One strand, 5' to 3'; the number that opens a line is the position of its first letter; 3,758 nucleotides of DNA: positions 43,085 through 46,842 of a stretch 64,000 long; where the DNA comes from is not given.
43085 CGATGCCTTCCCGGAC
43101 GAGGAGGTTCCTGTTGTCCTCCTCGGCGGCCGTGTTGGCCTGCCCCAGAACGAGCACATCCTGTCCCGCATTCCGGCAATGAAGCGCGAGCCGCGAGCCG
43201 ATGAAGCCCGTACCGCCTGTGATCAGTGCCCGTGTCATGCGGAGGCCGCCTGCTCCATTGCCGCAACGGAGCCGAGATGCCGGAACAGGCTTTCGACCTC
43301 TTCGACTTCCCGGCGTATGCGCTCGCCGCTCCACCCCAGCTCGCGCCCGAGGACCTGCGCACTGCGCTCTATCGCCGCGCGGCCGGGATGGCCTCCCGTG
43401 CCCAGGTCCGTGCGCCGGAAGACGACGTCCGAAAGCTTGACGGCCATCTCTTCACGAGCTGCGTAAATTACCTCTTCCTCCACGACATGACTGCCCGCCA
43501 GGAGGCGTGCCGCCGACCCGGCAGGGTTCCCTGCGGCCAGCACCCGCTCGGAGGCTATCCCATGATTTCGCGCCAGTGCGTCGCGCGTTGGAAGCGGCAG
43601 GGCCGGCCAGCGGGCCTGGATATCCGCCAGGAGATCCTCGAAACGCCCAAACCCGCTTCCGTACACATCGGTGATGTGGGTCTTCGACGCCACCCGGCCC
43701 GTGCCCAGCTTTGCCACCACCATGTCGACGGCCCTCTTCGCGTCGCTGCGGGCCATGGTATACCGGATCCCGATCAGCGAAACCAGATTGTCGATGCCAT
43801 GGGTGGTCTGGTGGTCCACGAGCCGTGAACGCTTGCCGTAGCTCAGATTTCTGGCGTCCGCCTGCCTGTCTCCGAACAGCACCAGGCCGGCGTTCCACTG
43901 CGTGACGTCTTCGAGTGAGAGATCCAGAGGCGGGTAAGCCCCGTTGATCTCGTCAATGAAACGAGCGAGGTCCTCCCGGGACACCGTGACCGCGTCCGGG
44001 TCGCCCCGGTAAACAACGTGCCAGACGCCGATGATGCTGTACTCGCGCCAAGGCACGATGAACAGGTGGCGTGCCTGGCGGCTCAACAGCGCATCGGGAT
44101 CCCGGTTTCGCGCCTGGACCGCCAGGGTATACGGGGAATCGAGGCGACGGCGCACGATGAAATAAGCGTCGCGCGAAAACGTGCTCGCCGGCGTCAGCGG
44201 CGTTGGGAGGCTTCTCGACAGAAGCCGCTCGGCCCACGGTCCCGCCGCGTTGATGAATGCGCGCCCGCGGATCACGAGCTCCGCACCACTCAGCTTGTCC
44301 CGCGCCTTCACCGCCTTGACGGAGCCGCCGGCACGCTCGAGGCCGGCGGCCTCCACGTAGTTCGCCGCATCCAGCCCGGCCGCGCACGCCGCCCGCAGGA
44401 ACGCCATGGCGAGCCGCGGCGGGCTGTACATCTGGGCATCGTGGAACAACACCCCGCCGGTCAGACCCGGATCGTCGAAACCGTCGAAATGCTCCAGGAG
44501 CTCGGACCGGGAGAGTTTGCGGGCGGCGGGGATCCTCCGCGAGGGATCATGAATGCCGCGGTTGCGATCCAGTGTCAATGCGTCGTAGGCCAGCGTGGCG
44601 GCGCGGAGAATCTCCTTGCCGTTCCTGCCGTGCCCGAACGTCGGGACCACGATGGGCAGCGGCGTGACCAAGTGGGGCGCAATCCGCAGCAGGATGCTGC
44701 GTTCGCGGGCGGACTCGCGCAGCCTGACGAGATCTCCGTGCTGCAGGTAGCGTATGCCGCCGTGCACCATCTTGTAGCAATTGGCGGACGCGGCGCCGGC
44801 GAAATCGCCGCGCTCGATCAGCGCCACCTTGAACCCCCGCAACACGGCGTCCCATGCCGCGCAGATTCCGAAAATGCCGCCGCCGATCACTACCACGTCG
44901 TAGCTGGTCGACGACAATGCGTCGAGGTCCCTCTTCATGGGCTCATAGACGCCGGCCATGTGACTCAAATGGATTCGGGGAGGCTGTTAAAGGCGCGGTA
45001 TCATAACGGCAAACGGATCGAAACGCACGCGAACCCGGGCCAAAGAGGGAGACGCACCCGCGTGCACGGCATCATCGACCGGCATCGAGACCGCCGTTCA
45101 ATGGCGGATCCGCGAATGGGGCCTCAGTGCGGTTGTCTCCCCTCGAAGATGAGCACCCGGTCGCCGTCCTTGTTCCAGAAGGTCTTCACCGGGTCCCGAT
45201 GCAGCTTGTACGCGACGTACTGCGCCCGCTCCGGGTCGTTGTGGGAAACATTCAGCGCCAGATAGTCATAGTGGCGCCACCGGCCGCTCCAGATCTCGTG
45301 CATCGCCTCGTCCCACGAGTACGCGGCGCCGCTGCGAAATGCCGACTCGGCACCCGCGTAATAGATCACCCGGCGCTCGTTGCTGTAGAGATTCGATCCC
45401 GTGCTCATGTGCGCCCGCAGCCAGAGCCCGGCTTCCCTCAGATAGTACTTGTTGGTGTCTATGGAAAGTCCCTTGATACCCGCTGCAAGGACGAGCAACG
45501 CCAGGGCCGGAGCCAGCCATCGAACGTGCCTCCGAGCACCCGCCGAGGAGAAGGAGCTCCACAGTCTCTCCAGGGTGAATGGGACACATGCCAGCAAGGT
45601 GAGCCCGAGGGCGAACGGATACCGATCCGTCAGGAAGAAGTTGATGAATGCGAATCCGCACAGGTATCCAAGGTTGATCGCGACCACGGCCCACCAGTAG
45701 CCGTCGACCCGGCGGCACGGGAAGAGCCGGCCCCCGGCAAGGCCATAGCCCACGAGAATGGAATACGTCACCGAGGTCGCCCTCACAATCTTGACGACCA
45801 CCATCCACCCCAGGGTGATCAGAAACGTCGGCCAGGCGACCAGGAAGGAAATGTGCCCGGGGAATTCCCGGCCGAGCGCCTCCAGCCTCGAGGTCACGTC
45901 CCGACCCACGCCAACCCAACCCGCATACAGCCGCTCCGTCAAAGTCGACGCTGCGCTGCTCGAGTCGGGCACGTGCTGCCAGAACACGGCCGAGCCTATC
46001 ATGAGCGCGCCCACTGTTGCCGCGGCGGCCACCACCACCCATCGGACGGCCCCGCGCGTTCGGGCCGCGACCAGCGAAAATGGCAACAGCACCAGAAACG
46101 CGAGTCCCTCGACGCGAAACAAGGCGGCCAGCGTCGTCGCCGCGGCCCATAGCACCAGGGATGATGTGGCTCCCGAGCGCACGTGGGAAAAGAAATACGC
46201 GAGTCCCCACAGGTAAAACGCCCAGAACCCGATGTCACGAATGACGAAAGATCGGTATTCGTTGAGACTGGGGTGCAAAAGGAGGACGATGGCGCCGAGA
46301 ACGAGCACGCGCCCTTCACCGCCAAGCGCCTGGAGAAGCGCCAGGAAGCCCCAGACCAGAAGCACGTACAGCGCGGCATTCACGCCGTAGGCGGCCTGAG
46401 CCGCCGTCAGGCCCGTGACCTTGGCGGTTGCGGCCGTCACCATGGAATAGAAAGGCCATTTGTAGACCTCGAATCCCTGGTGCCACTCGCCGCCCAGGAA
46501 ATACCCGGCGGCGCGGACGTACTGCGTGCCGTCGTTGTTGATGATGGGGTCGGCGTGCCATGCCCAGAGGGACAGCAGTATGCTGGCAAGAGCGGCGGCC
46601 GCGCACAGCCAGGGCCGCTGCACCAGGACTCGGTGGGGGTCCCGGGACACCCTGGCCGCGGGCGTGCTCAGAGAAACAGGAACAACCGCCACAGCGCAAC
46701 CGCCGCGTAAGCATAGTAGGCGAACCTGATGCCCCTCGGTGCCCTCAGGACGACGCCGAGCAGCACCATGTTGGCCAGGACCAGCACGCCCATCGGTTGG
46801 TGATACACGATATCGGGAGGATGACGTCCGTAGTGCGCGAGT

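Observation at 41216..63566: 16-gene single-strand envelope-glycan cluster built around a lipid-linked pentose (DPA-like) donor pathway, without recognisable Wzx/Wzy/Wzm-Wzt or initiating transferase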

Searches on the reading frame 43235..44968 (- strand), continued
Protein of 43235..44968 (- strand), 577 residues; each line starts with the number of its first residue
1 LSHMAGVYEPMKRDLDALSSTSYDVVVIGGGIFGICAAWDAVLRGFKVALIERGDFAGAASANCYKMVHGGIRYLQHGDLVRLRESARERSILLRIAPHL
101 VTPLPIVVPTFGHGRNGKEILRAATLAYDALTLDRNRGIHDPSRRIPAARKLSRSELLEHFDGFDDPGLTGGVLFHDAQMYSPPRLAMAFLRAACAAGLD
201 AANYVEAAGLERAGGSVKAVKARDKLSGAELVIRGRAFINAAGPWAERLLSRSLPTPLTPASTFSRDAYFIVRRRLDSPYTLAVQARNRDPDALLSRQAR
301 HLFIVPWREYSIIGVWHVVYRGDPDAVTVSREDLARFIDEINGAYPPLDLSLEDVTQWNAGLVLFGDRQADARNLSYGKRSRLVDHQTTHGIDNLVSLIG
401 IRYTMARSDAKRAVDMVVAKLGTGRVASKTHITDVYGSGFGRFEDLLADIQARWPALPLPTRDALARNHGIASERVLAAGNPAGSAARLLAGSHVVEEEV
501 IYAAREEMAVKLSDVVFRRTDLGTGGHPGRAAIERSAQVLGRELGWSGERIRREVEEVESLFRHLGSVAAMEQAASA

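Call 97: search_protein_families(library=pfam, proteins=[L094:7420-9171:+, L094:9172-9993:+, L094:14836-15837:+, L096:630-2447:+, L096:2321-3244:+, L096:7918-8835:+, L091:7906-8730:-, L091:3196-4056:-, L091:2184-3227:-, L091:892-2265:-], max_evalue=0.001)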
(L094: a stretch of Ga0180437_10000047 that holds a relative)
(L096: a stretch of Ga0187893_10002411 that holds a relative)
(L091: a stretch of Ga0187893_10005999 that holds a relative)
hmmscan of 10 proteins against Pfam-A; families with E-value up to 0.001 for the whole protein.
L094:7420-9171:+ (583 aa): 4 families
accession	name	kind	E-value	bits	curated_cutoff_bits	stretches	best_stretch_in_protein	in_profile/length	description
PF16861.10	Carbam_trans_C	-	2.8e-60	203.2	27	1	402-573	1-169/170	Carbamoyltransferase C-terminus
PF02543.21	Carbam_trans_N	-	6.8e-44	151.1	24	1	2-347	1-346/346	Carbamoyltransferase N-terminus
PF00814.31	TsaD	-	4.7e-07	30.2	24.8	1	137-327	78-243/264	tRNA N6-adenosine threonylcarbamoyltransferase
PF22521.2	HypF_C_2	-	1.5e-06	28.6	27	1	258-344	150-240/241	Carbamoyltransferase, Kae1-like Domain, second subdomain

L094:9172-9993:+ (273 aa): 12 families
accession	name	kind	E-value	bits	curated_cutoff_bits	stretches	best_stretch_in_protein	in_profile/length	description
PF08241.18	Methyltransf_11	-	3e-23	82.7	21.2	1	75-168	1-93/95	Methyltransferase domain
PF13649.12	Methyltransf_25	-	4.8e-23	82.1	27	1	74-166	1-97/97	Methyltransferase domain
PF13847.12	Methyltransf_31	-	3.4e-18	66.2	27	1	71-174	4-113/145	Methyltransferase domain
PF08242.18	Methyltransf_12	-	8e-16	59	30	1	75-168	1-98/98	Methyltransferase domain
PF01209.24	Ubie_methyltran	-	3.8e-11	43.2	20.1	1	68-174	45-155/233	ubiE/COQ5 methyltransferase family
PF13489.12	Methyltransf_23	-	4e-11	43.4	27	1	63-174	16-120/164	Methyltransferase domain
PF07021.18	MetW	-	5.9e-05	23.2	21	1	65-164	8-104/193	Methionine biosynthesis protein MetW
PF05724.17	TPMT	-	0.00022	21.4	26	1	60-107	22-74/218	Thiopurine S-methyltransferase (TPMT)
PF09445.16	Methyltransf_15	-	0.00029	20.9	22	1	73-128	3-58/165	RNA cap guanine-N2 methyltransferase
PF06325.19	PrmA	-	0.00034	20.7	22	1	62-144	153-235/296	Ribosomal protein L11 methyltransferase (PrmA)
PF05175.20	MTS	-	0.00044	20.4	23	1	67-139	30-102/170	Methyltransferase small domain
PF02353.26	CMAS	-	0.0008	19.2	27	1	61-145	52-137/273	Mycolic acid cyclopropane synthetase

L094:14836-15837:+ (333 aa): 12 families
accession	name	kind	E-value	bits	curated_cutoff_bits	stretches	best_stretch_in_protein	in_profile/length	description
PF13649.12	Methyltransf_25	-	3.7e-22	79.2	27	1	60-154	1-97/97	Methyltransferase domain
PF08241.18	Methyltransf_11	-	3.9e-21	75.9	21.2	1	61-158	1-95/95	Methyltransferase domain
PF13847.12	Methyltransf_31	-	1e-19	71.1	27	1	57-167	4-118/145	Methyltransferase domain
PF08242.18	Methyltransf_12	-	2.7e-15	57.3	30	1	61-156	1-98/98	Methyltransferase domain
PF01209.24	Ubie_methyltran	-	6.4e-13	49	20.1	1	41-158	33-151/233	ubiE/COQ5 methyltransferase family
PF13489.12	Methyltransf_23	-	5.7e-12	46.1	27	1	54-181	20-124/164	Methyltransferase domain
PF08003.17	Methyltransf_9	-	8.2e-07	28.7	23.8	1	50-158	109-217/315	Protein of unknown function (DUF1698)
PF05175.20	MTS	-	5.8e-06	26.5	23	1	56-118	31-94/170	Methyltransferase small domain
PF02353.26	CMAS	-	2.1e-05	24.4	27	1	56-178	62-184/273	Mycolic acid cyclopropane synthetase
PF01728.25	FtsJ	-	5.1e-05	23.7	24.1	1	56-117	21-78/181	FtsJ-like methyltransferase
PF02390.23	Methyltransf_4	-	0.0002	21.3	24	1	58-117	3-63/173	Putative methyltransferase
PF06325.19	PrmA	-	0.00027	21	22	1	52-116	157-223/296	Ribosomal protein L11 methyltransferase (PrmA)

L096:630-2447:+ (605 aa): 4 families
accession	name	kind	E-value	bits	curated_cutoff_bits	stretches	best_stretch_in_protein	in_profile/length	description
PF16861.10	Carbam_trans_C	-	5.9e-58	195.6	27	1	419-590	1-169/170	Carbamoyltransferase C-terminus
PF02543.21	Carbam_trans_N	-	1.2e-39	137.1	24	1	19-363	1-345/346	Carbamoyltransferase N-terminus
PF00814.31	TsaD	-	4.9e-07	30.2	24.8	1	154-344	78-243/264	tRNA N6-adenosine threonylcarbamoyltransferase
PF22521.2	HypF_C_2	-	0.00012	22.4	27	1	277-361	152-240/241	Carbamoyltransferase, Kae1-like Domain, second subdomain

L096:2321-3244:+ (307 aa): 9 families
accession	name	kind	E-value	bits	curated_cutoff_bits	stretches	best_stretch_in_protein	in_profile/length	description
PF08241.18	Methyltransf_11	-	1.5e-23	83.7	21.2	1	111-204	1-93/95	Methyltransferase domain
PF13649.12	Methyltransf_25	-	3.7e-22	79.2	27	1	110-202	1-97/97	Methyltransferase domain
PF13847.12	Methyltransf_31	-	4.4e-18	65.8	27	1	107-206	4-109/145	Methyltransferase domain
PF08242.18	Methyltransf_12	-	1.2e-14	55.2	30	1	111-204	1-98/98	Methyltransferase domain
PF13489.12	Methyltransf_23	-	6.9e-13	49.1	27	1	98-213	15-123/164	Methyltransferase domain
PF01209.24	Ubie_methyltran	-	1.2e-11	44.9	20.1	1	106-207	47-152/233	ubiE/COQ5 methyltransferase family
PF05724.17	TPMT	-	6.9e-06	26.3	26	1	99-143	29-74/218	Thiopurine S-methyltransferase (TPMT)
PF05175.20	MTS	-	7.1e-05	23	23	1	105-207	29-139/170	Methyltransferase small domain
PF02353.26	CMAS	-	0.00031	20.6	27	1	106-180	62-136/273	Mycolic acid cyclopropane synthetase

L096:7918-8835:+ (305 aa): 0 families

L091:7906-8730:- (274 aa): 7 families
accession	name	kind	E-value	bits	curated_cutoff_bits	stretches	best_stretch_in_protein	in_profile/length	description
PF08241.18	Methyltransf_11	-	1.3e-18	67.9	21.2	1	36-126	1-95/95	Methyltransferase domain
PF13649.12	Methyltransf_25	-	8.7e-15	55.6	27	1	36-122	2-97/97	Methyltransferase domain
PF08242.18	Methyltransf_12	-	3.3e-13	50.6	30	1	36-124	1-98/98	Methyltransferase domain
PF13489.12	Methyltransf_23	-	1.5e-11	44.8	27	1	19-176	9-161/164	Methyltransferase domain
PF13847.12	Methyltransf_31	-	5.3e-10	39.6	27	1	32-130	4-113/145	Methyltransferase domain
PF01209.24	Ubie_methyltran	-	0.00022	21.1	20.1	1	25-125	41-150/233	ubiE/COQ5 methyltransferase family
PF03141.22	Methyltransf_29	-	0.00034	19.8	23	1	35-130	121-221/506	Putative S-adenosyl-L-methionine-dependent methyltransferase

L091:3196-4056:- (286 aa): 11 families
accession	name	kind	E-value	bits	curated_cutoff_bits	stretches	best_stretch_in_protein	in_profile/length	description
PF13649.12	Methyltransf_25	-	4.1e-25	88.8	27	1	80-172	1-97/97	Methyltransferase domain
PF08241.18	Methyltransf_11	-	1.3e-23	83.9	21.2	1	81-176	1-95/95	Methyltransferase domain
PF13847.12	Methyltransf_31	-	1.5e-17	64.1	27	1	77-183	4-116/145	Methyltransferase domain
PF08242.18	Methyltransf_12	-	1.2e-13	52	30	1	81-174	1-98/98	Methyltransferase domain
PF01209.24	Ubie_methyltran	-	6.1e-12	45.8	20.1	1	75-178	46-156/233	ubiE/COQ5 methyltransferase family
PF13489.12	Methyltransf_23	-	1.2e-11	45.1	27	1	67-196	13-140/164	Methyltransferase domain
PF01728.25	FtsJ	-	3.5e-06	27.5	24.1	1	76-141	21-95/181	FtsJ-like methyltransferase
PF02353.26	CMAS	-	3e-05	23.9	27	1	76-142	62-132/273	Mycolic acid cyclopropane synthetase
PF05401.17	NodS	-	9.1e-05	22.8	24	1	78-178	45-146/201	Nodulation protein S (NodS)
PF05175.20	MTS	-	0.00029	20.9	23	1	67-122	23-79/170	Methyltransferase small domain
PF05219.18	DREV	-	0.00041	20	26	1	76-177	94-187/265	DREV methyltransferase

L091:2184-3227:- (347 aa): 1 family
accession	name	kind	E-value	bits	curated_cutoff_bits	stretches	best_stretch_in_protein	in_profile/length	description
PF01522.26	Polysacc_deac_1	-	1e-14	55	23.1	1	109-266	3-123/124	Polysaccharide deacetylase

L091:892-2265:- (457 aa): 2 families
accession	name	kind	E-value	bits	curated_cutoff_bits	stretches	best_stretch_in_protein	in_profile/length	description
PF13480.13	Acetyltransf_6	-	2e-29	103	22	1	248-393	2-142/143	Acetyltransferase (GNAT) domain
PF02388.22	FemAB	-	3e-06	26.8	24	1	331-386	304-359/406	FemAB family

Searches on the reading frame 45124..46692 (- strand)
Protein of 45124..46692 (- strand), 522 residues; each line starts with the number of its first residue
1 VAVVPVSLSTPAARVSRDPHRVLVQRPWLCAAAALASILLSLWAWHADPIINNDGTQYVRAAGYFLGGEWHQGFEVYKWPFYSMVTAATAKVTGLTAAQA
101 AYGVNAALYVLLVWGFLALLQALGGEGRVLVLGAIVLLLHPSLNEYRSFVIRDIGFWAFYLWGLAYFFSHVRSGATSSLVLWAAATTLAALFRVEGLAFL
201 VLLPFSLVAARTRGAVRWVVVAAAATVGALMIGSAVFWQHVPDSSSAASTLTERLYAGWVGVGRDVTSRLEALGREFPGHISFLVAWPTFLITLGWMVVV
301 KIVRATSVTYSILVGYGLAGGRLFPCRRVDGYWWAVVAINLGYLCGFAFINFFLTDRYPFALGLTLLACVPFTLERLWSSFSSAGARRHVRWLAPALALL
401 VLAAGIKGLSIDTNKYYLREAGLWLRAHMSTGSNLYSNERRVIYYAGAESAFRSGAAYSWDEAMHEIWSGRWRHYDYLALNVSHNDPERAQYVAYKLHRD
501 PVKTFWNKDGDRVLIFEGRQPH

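Call 4: search_protein_families(library=pfam, proteins=[window:45124-46692:-], max_evalue=0.01)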
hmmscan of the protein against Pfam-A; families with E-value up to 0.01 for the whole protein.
window:45124-46692:- (522 aa): 0 families

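Call 6: search_protein_families(library=ncbifam, proteins=[window:45124-46692:-], max_evalue=0.01)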
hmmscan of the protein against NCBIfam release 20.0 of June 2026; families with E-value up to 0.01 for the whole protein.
window:45124-46692:- (522 aa): 0 families

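Call 42: search_solved_structures(query=window:45124-46692:-, max_evalue=10)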
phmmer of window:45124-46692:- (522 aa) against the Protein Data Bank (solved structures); distinct sequences matched with E-value up to 10: 3.
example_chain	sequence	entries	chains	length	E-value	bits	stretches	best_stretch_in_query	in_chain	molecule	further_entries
5vz0_A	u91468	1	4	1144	0.33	12.9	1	57-144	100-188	Pyruvate carboxylase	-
5vyw_A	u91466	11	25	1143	0.33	12.9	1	57-144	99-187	Pyruvate carboxylase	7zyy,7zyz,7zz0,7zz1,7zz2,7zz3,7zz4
5vyz_A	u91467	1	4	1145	0.33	12.9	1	57-144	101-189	Pyruvate carboxylase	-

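Call 63: search_protein_representatives(protein=window:45124-46692:-)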
Query: 522 residues. Proteins with E-value up to 0.001 (for the whole library): 1367; up to 1e-10: 1061; up to 1e-30: 419. The best 150 are listed.
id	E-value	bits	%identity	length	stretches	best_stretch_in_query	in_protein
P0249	1.2e-205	700.9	62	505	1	19-521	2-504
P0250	2.1e-112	393.1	41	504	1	19-517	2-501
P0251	1.8e-108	380.2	39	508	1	19-517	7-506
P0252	5.8e-101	355.4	40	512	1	32-517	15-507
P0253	4.8e-98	345.7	37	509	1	31-517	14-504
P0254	4.2e-89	316.2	39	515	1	18-519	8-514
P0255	8.2e-84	298.8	37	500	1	29-517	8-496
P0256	9.2e-84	298.6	39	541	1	28-519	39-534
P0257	1.1e-81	291.7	36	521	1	4-519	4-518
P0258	8.7e-81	288.8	37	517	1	25-520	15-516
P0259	3.6e-80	286.7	35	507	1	32-517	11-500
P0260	1.2e-79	285.0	35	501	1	25-517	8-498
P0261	1.1e-78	281.9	32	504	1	25-516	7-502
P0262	2.8e-78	280.5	38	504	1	29-520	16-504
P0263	3.0e-78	280.4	35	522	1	33-517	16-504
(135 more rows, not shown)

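Call 65: search_protein_families(library=pfam, alignment_id=A3, max_evalue=0.01)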
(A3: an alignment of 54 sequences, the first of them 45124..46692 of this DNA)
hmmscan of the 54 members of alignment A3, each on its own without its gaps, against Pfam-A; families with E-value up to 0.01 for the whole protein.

A. member 1, window:45124-46692:- (522 aa): 0 families

B. families by the number of members that match (of 54 scanned): 3 families
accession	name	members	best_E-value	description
PF13231.12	PMT_2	17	2.1e-08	Dolichyl-phosphate-mannose-protein mannosyltransferase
PF02666.20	PS_Dcarbxylase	1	0.0012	Phosphatidylserine decarboxylase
PF20604.3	DUF6798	1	0.0063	Domain of unknown function (DUF6798)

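Call 66: search_solved_structures(query=A3, max_evalue=10, show_alignments=2)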
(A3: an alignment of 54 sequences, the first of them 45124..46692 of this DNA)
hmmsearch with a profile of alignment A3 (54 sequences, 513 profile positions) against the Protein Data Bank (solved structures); distinct sequences matched with E-value up to 10: 3.
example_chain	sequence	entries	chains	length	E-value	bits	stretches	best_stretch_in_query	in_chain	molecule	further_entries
9lle_O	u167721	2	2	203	0.2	13.2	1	253-346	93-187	De novo designed GPCR exoframe modulator targeting TM1/2/4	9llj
9nkq_A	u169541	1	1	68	0.81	11.2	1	113-133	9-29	A6 affibody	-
9nkr_A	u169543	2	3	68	0.94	11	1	113-133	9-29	A7 affibody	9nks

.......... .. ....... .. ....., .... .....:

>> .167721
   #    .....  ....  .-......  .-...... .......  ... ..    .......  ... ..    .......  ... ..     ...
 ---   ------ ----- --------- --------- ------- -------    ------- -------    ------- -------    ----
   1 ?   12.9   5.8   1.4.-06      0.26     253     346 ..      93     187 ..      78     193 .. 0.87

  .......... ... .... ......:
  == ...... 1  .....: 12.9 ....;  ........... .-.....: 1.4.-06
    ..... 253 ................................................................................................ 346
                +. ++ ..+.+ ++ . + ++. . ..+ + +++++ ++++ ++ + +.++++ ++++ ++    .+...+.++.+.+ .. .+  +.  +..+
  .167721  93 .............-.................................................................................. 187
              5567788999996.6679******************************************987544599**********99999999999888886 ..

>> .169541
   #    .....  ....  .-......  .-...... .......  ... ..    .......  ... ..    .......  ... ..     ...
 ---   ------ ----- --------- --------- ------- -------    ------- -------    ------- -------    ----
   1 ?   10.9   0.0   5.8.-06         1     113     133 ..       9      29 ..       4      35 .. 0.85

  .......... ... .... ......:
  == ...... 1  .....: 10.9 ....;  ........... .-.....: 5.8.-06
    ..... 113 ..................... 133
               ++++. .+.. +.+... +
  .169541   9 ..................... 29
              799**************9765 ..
